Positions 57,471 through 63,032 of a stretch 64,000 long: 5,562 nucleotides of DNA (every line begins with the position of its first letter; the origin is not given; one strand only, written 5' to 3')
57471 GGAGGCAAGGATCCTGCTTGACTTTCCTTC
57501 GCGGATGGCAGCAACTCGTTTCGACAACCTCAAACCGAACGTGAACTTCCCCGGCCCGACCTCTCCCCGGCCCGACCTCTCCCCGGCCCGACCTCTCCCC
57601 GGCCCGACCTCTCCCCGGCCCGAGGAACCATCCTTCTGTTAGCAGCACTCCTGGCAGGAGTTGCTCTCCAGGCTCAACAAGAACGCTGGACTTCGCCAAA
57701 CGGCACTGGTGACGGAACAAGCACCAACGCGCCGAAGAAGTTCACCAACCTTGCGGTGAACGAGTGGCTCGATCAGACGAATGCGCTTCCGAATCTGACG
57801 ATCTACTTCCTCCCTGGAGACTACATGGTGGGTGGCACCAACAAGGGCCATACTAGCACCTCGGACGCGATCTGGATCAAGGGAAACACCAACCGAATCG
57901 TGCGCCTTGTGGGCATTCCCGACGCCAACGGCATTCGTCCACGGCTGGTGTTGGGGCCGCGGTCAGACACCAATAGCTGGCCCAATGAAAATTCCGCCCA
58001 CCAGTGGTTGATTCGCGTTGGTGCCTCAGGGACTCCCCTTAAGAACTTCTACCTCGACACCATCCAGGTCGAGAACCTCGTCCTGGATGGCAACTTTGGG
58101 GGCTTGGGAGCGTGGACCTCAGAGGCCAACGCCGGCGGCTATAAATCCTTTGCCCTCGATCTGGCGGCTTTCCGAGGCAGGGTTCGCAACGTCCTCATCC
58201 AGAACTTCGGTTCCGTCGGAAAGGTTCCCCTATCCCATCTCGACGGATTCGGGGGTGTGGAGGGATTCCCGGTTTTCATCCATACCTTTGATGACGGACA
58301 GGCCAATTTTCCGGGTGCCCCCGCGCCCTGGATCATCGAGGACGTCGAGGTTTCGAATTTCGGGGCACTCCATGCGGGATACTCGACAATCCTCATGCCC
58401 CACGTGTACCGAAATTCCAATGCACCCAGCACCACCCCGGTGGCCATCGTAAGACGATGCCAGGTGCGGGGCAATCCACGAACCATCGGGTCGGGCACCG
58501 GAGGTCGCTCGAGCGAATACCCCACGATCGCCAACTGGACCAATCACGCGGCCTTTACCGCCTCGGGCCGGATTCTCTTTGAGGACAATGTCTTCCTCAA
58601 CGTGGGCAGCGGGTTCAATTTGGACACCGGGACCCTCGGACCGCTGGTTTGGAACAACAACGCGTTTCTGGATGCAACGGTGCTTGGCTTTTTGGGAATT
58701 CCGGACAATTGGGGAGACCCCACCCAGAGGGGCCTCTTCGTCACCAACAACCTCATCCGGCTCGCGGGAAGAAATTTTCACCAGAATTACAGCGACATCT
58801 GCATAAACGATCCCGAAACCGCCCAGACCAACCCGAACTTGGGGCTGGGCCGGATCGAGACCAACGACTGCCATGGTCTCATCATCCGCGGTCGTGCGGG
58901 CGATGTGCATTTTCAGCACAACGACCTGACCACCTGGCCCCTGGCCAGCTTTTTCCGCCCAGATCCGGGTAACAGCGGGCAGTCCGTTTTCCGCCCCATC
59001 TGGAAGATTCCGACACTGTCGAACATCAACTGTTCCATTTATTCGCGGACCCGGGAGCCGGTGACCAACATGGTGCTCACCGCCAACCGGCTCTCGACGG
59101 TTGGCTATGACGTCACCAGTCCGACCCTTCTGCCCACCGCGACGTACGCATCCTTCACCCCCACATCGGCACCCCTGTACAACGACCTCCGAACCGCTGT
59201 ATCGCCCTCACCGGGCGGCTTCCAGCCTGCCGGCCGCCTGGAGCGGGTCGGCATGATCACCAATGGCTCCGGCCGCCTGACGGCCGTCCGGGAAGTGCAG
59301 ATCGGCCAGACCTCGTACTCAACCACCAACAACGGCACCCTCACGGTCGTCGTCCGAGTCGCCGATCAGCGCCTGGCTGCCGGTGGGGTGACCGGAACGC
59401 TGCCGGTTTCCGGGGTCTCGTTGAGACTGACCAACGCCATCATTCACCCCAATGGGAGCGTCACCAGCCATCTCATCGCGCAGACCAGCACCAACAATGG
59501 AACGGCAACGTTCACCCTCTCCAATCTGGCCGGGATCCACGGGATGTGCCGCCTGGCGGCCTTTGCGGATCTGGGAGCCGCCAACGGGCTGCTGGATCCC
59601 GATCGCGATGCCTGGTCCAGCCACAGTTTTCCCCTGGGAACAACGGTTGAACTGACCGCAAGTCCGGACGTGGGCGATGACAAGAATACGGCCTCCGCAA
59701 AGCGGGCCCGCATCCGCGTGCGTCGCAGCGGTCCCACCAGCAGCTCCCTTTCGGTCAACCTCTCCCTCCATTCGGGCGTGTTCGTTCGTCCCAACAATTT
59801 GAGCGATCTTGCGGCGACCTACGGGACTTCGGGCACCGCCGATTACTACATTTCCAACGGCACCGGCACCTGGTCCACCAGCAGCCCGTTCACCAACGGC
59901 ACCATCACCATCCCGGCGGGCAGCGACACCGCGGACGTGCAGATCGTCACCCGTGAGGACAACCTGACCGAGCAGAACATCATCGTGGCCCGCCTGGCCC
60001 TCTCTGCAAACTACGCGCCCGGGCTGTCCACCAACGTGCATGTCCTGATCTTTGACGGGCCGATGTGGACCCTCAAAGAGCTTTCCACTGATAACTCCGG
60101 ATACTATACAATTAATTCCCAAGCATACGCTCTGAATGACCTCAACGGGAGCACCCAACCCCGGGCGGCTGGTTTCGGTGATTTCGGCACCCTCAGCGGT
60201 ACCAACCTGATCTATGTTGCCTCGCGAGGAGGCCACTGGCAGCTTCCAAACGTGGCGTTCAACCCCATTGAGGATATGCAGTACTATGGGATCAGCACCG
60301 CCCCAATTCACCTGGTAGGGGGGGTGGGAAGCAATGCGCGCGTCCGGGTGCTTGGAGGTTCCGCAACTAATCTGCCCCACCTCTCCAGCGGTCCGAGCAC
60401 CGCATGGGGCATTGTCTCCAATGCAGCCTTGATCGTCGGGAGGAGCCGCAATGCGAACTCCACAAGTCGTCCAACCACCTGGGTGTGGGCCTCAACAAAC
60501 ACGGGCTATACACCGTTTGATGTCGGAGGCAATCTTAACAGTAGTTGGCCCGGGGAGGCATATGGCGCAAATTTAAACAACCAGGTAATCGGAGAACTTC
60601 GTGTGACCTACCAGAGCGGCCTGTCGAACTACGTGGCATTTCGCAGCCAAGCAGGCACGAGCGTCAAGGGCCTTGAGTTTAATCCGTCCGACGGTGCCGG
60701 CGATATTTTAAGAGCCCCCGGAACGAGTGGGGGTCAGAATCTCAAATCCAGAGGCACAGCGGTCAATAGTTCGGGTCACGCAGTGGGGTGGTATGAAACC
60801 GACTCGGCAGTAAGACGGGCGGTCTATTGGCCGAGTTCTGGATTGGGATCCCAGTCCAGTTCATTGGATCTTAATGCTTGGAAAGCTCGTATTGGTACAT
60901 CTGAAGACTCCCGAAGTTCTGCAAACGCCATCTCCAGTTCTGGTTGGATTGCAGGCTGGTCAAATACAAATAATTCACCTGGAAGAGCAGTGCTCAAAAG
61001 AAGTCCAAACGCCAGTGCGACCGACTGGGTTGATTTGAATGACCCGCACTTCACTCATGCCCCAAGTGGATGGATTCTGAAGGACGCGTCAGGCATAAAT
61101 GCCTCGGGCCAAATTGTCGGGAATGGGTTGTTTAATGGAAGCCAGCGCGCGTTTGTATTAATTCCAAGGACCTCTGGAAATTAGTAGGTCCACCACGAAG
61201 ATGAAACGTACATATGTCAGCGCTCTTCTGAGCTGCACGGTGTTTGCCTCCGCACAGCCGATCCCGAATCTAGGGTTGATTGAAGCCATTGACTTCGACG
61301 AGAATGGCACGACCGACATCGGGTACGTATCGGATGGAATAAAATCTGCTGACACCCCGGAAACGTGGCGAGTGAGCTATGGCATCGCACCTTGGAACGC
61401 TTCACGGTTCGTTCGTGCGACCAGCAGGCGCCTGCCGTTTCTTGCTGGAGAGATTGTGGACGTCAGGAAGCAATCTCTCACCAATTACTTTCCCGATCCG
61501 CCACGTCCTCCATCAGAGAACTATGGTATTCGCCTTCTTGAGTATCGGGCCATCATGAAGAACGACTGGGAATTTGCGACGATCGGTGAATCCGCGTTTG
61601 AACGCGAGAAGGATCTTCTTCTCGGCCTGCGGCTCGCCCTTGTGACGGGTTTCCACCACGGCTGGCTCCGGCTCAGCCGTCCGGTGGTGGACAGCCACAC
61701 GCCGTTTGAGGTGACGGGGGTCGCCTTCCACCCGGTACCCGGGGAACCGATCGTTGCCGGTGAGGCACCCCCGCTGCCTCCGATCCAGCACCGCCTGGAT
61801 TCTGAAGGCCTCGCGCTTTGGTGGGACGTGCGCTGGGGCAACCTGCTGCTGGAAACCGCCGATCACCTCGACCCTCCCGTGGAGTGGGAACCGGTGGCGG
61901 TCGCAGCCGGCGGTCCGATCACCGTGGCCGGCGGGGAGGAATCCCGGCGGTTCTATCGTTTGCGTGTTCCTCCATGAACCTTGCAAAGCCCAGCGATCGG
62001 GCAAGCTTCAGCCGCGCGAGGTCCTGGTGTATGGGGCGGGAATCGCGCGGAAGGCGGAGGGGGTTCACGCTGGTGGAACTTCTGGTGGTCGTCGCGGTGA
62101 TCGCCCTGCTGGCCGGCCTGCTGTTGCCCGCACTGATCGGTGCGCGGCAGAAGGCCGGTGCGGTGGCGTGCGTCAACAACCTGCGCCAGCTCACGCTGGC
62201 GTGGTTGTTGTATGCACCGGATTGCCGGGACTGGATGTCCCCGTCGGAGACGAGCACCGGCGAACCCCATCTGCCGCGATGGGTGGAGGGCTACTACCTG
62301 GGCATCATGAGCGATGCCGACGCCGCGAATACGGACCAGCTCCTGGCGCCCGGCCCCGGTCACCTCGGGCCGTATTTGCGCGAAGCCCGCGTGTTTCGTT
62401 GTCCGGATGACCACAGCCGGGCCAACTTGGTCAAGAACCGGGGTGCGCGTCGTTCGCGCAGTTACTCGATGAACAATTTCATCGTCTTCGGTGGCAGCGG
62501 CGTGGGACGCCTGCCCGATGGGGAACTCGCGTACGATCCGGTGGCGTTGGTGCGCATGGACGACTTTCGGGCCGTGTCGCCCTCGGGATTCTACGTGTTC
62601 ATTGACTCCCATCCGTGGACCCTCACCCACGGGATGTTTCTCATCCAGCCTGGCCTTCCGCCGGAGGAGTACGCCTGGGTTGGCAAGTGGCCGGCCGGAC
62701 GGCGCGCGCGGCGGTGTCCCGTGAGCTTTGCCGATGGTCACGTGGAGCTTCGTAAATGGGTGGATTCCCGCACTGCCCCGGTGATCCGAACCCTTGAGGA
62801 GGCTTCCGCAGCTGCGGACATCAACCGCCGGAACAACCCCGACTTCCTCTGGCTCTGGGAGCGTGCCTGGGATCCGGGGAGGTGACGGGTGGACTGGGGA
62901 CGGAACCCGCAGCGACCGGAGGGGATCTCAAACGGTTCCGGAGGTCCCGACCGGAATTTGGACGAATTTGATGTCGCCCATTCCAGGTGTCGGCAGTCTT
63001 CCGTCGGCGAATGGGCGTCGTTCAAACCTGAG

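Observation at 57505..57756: A perfect 16-bp tandem repeat separates the only ATG from the signal peptide of a 1142-aa surface protein, out of frame by one unit: candidate slipped-strand phase switch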

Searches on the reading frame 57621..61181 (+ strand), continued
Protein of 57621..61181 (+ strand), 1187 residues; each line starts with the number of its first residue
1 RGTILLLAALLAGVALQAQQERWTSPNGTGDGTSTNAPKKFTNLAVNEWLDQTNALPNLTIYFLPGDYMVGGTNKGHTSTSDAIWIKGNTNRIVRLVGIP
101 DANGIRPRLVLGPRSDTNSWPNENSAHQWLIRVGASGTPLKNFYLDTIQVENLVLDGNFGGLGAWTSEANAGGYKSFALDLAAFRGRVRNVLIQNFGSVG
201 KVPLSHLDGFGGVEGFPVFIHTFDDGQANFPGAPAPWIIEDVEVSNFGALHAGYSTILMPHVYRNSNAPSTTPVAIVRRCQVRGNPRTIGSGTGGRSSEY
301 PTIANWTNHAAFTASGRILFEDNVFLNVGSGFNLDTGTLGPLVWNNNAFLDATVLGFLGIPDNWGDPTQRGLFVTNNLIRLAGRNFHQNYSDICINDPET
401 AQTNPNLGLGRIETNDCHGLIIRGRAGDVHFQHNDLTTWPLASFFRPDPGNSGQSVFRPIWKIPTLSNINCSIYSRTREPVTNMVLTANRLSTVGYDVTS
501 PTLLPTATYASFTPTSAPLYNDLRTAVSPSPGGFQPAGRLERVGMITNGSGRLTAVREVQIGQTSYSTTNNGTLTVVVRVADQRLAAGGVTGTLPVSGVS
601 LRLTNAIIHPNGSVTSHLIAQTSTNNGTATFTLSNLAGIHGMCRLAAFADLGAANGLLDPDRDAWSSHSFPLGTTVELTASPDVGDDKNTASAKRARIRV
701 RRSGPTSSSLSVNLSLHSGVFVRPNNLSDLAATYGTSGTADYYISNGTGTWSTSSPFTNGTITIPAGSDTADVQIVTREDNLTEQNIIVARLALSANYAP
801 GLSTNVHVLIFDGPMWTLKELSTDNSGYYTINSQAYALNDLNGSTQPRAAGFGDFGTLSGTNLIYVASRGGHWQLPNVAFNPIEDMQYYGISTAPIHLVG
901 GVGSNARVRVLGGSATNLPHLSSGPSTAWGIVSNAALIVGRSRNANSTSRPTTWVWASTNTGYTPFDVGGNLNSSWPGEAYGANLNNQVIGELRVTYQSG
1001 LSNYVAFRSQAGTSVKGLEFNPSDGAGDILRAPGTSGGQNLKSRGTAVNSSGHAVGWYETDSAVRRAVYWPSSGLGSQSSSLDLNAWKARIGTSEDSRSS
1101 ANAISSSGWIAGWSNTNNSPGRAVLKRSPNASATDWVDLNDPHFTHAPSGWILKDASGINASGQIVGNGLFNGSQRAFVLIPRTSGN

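Call 72: predict_structure(alignment_id=A2)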
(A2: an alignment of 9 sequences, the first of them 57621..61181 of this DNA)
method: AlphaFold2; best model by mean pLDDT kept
length: 1187 residues; sequences in the alignment: 9
mean_pLDDT: 65.8   pTM: 0.51
mean pLDDT of the five models: 65.8, 65.2, 64.4, 63.6, 58.9
residues with pLDDT >= 90: 118; 70-90: 497; 50-70: 259; < 50: 313
segments of 3 or more residues with pLDDT < 50: 1-18, 75-80, 116-124, 137-140, 164-171, 201-215, 225-233, 251-255, 265-268, 294-314, 335-338, 356-370, 382-419, 423-427, 437-532, 682-693, 719-731, 779-787, 809-813, 842-844, 1088-1093, 1184-1187
pLDDT, mean of each block of 10 residues (from residue 1): 30 43 88 87 82 76 88 51 74 87 79 55 59 60 75 84 45 68 81 75 38 51 52 65 70 52 51 76 66 46 29 58 74 51 76 47 37 68 33 28 30 37 50 52 31 30 27 22 23 23 27 29 33 59 76 81 74 82 66 74 79 72 84 78 83 64 79 77 39 62 80 68 37 55 72 65 85 64 47 74 56 63 63 84 66 72 60 71 77 86 87 85 91 90 92 79 85 89 91 87 89 89 85 80 91 90 83 83 65 66 87 79 82 70 61 88 86 85 50
secondary structure, 60 per line:
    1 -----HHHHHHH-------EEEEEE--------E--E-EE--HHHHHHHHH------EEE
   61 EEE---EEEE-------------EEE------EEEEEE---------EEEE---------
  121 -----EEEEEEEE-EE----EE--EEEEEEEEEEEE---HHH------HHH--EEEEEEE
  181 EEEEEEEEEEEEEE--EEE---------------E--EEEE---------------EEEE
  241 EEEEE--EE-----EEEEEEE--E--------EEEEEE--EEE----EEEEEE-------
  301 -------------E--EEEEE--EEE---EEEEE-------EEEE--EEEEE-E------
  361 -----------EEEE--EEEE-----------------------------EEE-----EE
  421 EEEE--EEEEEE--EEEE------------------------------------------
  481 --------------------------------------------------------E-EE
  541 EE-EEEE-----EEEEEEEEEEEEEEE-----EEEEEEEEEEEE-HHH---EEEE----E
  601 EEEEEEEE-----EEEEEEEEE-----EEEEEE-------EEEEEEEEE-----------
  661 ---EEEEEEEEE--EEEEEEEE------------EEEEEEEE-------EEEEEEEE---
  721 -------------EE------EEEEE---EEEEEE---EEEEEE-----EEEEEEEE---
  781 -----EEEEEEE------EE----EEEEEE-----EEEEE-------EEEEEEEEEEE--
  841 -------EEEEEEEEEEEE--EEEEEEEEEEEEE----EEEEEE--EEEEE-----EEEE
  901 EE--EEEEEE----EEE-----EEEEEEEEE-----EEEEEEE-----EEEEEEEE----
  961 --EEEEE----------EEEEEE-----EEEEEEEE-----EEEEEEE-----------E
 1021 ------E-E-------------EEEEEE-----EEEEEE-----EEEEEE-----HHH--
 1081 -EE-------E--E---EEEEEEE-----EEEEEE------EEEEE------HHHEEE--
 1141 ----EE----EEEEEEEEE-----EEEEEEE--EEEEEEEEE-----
elements in order (helices of 4 or more, strands of 3 or more residues): H6-12 E20-25 H43-51 E58-63 E67-70 E84-86 E93-98 E108-111 E126-133 E145-156 E174-194 E197-199 E218-221 E237-245 E255-261 E273-278 E281-283 E288-293 E317-321 E324-326 E330-334 E342-345 E348-352 E372-375 E378-381 E411-413 E419-424 E427-432 E435-438 E539-542 E544-547 E553-567 E573-584 E592-595 E600-608 E614-622 E628-633 E641-649 E664-672 E675-682 E695-702 E710-717 E742-746 E750-755 E759-764 E770-777 E786-792 E805-810 E816-820 E828-838 E848-859 E862-874 E879-884 E887-891 E897-902 E905-910 E915-917 E923-931 E937-943 E949-956 E963-967 E978-983 E989-996 E1002-1008 E1043-1048 E1054-1059 E1065-1070 E1098-1104 E1110-1115 E1122-1126 E1136-1138 E1151-1159 E1165-1171 E1174-1182

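Call 76: fold_search(model_id=the predicted structure, library=pdb)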
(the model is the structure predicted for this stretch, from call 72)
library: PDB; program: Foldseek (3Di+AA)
matches with E <= 10: 1370; with E <= 0.001: 3
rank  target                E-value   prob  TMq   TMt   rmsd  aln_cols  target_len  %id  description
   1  2w8b_B                4.1e-04  1.00  0.14  0.36  12.9       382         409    9  Crystal structure of processed TolB in complex with Pal (released 2009-02-17)
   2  9u62_E                4.7e-04  0.84  0.11  0.09  38.2       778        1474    9  AP pathways C3 convertase C3bBbP and C3 complex (released 2026-01-14)
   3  8uin_A                6.1e-04  0.97  0.11  0.17  30.5       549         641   10  Structure of the C3bBb-albicin complex (released 2024-05-08)
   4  4a5w_A                1.1e-03  0.95  0.09  0.08  28.3       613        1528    8  Crystal structure of C5b6 (released 2012-03-14)
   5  8oxy_A                1.2e-03  1.00  0.11  0.17   9.6       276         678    8  Transglutaminase 3 without calcium in complex with DH patient-derived Fab DH63-B02 (released 2023-10-18)
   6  4p0d                  1.4e-03  0.87  0.10  0.18  19.7       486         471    9  The T6 backbone pilin of serotype M6 Streptococcus pyogenes has a modular three-domain structure decorated with variable (released 2014-08-27)
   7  8v29_C                1.6e-03  0.41  0.07  0.10  36.5       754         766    9  Cryo-EM structure of human type I OSM receptor complex: model for full extracellular assembly (released 2024-11-20)
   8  9fx3_A                1.7e-03  0.75  0.09  0.10  34.9       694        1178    8  Structure of active human CD109 (released 2025-03-19)
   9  1cwv                  1.9e-03  0.77  0.09  0.17  24.7       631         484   10  CRYSTAL STRUCTURE OF INVASIN: A BACTERIAL INTEGRIN-BINDING PROTEIN (released 1999-10-13)
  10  9fx2                  1.9e-03  0.72  0.11  0.11  37.5       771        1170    9  Structure of methylamine activated CD109 (released 2025-03-19)
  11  1nug_B                2.0e-03  1.00  0.11  0.17   9.6       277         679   10  Role of Calcium Ions in the Activation and Activity of the Transglutaminase 3 Enzyme (2 calciums, 1 Mg, inactive form) (released 2003-04-22)
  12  5nnj_A                2.0e-03  0.99  0.16  0.26  18.6       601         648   12  Dimer structure of Sortilin ectodomain crystal form 3, 4.0 Angstrom (released 2017-11-29)
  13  7jwb_D                2.1e-03  0.89  0.09  0.21  26.1       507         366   10  SARS CoV2 Spike ectodomain with engineered trimerized VH binder (released 2020-10-07)
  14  5es4_A                2.4e-03  0.95  0.09  0.09  17.2       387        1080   11  RE-REFINEMENT OF INTEGRIN ALPHAXBETA2 ECTODOMAIN IN THE CLOSED/BENT CONFORMATION (released 2016-03-02)
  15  8cem_F                2.4e-03  0.89  0.11  0.17  31.4       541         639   10  Structure of bovine native C3, re-refinement (released 2023-04-05)
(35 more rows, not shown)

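Call 77: find_encoding_contigs(protein=P0005, flank=1500, max_places=3)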
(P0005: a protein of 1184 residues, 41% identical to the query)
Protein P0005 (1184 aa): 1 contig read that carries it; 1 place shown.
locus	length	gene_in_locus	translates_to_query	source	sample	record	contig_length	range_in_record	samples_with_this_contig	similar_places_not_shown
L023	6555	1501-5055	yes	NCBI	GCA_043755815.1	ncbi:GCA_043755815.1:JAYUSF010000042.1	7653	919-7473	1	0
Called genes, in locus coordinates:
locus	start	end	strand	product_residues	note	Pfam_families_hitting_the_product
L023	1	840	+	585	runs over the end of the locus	?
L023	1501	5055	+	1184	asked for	-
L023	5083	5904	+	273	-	-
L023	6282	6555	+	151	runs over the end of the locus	?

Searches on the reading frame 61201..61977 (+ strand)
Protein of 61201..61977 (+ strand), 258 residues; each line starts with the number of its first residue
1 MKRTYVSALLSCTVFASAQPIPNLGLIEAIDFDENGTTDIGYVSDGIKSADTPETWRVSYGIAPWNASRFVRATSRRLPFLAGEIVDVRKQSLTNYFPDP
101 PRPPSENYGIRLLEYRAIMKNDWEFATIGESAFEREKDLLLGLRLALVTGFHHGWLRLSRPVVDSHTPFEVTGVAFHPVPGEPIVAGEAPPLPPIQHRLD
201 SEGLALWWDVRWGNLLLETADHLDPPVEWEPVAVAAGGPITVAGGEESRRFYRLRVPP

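Call 8: search_protein_families(library=pfam, proteins=[window:61201-61974:+], max_evalue=0.01)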
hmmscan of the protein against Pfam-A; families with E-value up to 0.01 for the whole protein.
window:61201-61974:+ (258 aa): 0 families

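Call 23: search_protein_families(library=ncbifam, proteins=[window:61201-61974:+], max_evalue=0.01)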
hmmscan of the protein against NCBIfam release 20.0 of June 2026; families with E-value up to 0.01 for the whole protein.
window:61201-61974:+ (258 aa): 0 families

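Call 24: find_encoding_contigs(protein=window:61201-61977:+, flank=10000, max_places=10)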
Protein window:61201-61977:+ (258 aa): 2 contigs read that carry it; 2 places shown.
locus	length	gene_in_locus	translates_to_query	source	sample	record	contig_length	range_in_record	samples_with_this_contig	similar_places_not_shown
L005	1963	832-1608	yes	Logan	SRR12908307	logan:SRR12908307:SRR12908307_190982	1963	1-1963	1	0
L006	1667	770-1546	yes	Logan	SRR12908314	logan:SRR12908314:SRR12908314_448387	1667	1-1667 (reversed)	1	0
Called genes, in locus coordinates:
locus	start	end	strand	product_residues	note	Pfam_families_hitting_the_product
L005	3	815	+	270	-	?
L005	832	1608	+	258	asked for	-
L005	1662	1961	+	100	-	?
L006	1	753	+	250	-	?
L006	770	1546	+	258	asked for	-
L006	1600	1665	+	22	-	?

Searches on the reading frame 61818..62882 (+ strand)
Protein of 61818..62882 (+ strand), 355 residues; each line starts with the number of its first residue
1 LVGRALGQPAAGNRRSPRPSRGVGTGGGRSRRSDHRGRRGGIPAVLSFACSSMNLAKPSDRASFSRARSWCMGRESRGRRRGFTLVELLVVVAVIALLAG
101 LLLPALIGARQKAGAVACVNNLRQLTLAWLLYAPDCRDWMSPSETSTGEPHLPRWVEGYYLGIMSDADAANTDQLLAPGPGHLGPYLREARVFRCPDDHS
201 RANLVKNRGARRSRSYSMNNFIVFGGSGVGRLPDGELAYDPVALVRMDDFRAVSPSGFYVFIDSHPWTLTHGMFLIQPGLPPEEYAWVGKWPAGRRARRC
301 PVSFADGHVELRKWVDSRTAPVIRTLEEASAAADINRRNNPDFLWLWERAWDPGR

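Call 23: search_protein_families(library=ncbifam, proteins=[window:61818-62882:+], max_evalue=0.01)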
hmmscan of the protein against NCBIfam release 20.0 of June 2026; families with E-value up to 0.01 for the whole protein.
window:61818-62882:+ (355 aa): 8 families
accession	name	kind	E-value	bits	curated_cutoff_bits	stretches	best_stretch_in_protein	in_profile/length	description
TIGR01710.1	typeII_sec_gspG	equivalog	4.2e-08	33.3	88.85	1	81-138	1-58/134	type II secretion system major pseudopilin GspG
TIGR02532.1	IV_pilin_GFxxxE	domain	7.6e-07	28.7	16.3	1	80-102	1-23/24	prepilin-type N-terminal cleavage/methylation domain-containing protein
NF007862.0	PRK10574.1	equivalog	5.9e-06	26.5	138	1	79-115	3-39/145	prepilin peptidase-dependent pilin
NF041775.1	typeIV_PilA_Myxo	equivalog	9.3e-06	25.7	400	1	78-125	8-55/214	type IV pilin protein PilA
TIGR01708.2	typeII_sec_gspH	equivalog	7.3e-05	22.8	80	1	81-112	2-33/169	type II secretion system minor pseudopilin GspH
NF041013.1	T4P_ComGE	equivalog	0.00011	22.2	49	1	81-112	4-35/83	competence type IV pilus minor pilin ComGE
NF040999.1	pilin_ComGC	equivalog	0.00025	21.2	75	1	81-113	2-34/84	competence type IV pilus major pilin ComGC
TIGR02596.1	TIGR02596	subfamily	0.0014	18.7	70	1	83-104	1-22/196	Verru_Chthon cassette protein D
